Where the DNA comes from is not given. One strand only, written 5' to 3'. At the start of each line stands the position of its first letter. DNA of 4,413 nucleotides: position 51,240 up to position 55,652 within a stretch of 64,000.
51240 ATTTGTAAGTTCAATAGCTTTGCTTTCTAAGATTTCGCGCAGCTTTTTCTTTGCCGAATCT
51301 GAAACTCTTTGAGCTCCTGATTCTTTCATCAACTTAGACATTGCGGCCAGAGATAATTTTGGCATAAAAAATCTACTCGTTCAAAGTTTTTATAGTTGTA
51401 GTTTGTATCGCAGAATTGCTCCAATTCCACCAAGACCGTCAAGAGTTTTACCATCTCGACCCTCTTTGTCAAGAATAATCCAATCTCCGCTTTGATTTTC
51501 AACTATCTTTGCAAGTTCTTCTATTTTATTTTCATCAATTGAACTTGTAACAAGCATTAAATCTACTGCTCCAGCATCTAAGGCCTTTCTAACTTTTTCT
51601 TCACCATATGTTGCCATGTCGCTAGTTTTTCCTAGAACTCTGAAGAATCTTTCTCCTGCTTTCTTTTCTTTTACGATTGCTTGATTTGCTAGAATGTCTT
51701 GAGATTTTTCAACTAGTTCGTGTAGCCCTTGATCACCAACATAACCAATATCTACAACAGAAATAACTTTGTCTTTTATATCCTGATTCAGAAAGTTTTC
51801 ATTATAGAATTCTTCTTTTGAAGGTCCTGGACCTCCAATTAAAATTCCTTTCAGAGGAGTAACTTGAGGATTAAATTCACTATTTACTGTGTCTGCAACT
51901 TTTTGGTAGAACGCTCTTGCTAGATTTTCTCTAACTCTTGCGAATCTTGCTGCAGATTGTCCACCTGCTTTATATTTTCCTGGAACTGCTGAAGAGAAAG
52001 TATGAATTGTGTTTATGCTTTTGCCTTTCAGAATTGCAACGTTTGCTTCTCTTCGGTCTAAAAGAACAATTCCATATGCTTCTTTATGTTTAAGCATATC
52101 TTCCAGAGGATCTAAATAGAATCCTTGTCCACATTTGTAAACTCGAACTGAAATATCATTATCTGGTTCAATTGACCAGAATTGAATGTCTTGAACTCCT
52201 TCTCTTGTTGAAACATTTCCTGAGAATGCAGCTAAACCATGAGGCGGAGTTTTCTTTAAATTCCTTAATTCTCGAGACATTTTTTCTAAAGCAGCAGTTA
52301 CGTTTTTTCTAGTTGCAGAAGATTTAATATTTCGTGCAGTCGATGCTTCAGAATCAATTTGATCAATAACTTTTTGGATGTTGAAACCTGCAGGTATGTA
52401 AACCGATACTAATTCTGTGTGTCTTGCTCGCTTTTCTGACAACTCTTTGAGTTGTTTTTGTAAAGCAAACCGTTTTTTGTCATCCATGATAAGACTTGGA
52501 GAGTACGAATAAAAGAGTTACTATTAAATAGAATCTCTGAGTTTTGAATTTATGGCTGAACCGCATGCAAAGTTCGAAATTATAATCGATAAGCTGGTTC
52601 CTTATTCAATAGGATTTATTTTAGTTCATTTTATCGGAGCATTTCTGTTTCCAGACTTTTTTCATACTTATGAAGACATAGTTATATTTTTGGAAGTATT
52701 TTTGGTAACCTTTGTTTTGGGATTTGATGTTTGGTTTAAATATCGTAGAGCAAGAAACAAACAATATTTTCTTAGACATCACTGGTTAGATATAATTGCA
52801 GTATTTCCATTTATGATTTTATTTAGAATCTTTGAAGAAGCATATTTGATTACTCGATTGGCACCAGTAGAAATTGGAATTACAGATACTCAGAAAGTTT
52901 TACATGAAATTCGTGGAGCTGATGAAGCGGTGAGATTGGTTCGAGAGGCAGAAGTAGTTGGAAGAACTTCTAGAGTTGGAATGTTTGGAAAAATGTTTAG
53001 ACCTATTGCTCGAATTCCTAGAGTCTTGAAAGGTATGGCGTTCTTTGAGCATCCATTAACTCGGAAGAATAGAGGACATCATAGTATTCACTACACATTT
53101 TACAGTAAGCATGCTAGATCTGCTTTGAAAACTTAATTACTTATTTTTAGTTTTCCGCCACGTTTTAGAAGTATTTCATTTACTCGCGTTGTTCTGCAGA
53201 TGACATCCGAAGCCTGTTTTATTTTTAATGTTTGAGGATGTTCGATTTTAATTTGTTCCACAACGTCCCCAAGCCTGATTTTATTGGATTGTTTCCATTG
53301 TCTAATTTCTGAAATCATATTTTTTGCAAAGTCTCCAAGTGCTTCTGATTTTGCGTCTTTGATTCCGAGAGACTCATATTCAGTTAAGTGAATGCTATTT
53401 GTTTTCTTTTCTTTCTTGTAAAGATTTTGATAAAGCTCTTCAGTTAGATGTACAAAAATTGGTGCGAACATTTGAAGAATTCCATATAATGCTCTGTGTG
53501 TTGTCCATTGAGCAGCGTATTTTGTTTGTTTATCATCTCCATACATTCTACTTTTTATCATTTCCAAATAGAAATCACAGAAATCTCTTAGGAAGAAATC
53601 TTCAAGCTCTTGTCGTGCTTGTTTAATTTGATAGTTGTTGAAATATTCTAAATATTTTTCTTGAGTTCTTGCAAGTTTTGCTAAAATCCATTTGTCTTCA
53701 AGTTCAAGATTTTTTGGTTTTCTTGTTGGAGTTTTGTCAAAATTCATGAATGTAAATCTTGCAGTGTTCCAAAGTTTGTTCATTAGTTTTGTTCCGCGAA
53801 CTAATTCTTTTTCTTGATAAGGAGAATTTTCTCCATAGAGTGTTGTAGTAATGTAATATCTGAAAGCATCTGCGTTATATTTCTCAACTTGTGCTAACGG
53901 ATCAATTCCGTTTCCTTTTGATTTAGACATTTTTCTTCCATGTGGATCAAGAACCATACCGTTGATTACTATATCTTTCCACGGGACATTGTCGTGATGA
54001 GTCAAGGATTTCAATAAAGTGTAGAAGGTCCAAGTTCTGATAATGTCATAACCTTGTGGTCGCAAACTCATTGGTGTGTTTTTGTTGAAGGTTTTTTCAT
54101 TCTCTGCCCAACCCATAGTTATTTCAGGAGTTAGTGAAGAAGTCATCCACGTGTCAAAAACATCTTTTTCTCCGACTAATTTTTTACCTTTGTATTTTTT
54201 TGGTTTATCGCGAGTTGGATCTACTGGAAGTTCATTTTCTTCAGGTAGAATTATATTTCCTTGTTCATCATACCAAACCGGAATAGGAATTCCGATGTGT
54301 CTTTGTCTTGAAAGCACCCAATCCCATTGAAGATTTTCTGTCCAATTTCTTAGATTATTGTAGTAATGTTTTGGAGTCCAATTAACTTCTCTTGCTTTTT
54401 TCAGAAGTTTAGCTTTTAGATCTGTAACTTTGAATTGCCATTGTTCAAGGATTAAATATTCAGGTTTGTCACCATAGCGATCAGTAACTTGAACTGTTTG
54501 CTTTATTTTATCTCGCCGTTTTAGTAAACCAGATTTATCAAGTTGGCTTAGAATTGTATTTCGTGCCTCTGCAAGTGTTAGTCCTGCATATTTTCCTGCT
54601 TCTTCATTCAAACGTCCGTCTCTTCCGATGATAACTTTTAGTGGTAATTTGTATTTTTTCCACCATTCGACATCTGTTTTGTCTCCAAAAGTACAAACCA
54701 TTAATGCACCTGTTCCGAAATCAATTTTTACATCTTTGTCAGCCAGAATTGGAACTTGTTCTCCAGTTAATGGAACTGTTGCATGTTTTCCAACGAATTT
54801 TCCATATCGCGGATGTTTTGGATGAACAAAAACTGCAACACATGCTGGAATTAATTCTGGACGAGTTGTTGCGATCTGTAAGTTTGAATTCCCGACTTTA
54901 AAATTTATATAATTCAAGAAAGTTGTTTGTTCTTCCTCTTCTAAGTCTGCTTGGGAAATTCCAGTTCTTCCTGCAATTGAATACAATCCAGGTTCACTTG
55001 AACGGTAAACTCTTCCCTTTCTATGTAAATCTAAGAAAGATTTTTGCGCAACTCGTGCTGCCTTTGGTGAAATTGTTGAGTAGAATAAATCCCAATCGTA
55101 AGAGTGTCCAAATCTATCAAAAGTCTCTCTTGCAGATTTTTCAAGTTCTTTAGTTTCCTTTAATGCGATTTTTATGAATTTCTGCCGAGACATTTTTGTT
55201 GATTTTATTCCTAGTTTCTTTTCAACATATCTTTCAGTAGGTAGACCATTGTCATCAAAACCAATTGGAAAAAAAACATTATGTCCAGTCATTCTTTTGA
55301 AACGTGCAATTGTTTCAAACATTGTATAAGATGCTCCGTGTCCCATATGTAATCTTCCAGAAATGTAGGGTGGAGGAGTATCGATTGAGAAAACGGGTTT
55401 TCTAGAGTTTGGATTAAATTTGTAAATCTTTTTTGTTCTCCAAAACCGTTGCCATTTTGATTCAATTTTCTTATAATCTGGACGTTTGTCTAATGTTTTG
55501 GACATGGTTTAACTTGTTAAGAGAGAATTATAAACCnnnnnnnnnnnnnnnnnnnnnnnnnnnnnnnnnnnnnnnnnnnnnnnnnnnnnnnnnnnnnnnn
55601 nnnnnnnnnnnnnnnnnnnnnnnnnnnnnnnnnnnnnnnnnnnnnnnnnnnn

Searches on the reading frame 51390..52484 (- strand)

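Call 61: search_protein_families(library=pfam, proteins=[window:51390-52484:-], max_evalue=0.001)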
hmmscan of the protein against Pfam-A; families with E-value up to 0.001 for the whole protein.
window:51390-52484:- (364 aa): 5 families
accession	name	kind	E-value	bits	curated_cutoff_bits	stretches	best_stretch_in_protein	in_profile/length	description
PF03464.20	eRF1_2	-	1.1e-38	133.1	27.1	1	137-266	2-132/133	eRF1 domain 2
PF03465.20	eRF1_3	-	3.3e-18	66.6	25.8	1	270-362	1-106/106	eRF1 domain 3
PF18854.6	baeRF_family10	-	8e-16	59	27.1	1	123-244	2-123/143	Bacterial archaeo-eukaryotic release factor family 10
PF18859.6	acVLRF1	-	1.8e-14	54.5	27.1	1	140-252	5-115/130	Actinobacteria/chloroflexi VLRF1 release factor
PF03463.20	eRF1_1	-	8.6e-11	42.3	23.8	1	10-131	2-123/123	eRF1 domain 1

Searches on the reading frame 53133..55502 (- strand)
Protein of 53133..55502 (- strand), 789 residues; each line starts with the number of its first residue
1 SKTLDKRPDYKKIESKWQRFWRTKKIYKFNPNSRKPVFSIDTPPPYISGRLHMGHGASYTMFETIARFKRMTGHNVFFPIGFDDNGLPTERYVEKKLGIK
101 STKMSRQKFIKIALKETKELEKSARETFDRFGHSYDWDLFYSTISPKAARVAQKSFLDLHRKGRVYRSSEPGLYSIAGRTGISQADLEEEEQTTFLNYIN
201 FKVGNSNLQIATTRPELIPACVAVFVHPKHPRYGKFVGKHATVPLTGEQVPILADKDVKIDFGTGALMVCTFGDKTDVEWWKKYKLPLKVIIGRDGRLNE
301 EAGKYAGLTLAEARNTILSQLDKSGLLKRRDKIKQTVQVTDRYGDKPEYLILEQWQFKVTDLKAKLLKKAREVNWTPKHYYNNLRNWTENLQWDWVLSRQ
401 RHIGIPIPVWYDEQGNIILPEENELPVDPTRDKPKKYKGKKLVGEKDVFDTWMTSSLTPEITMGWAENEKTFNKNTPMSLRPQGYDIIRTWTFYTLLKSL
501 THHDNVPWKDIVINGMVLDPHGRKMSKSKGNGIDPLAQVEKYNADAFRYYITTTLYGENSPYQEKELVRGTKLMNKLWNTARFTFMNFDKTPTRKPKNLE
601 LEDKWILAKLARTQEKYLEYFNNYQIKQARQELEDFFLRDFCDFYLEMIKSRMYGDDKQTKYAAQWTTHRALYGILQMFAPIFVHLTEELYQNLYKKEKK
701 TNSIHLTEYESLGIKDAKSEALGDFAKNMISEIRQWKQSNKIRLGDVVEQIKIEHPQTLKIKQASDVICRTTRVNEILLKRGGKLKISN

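Call 61: search_protein_families(library=pfam, proteins=[window:53133-55502:-], max_evalue=0.001)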
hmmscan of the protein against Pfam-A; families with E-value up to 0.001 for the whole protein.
window:53133-55502:- (789 aa): 5 families
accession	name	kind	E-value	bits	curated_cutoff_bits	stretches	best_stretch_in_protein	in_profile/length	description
PF00133.28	tRNA-synt_1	-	3.7e-90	303.1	22.7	1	16-558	1-409/414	tRNA synthetases class I (I, L, M and V)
PF08264.19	Anticodon_1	-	1.3e-32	113.2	25.1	1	603-746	1-142/148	Anticodon-binding domain of tRNA ligase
PF09334.17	tRNA-synt_1g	-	1.3e-22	80.6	20.1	2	40-177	3-125/391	tRNA synthetases class I (M)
PF13603.12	tRNA-synt_1_2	-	2.1e-11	44.1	25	1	231-297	79-145/185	Leucyl-tRNA synthetase, editing domain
PF01406.26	tRNA-synt_1e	-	2e-05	24.5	27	0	503-568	233-297/301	tRNA synthetases class I (C) catalytic domain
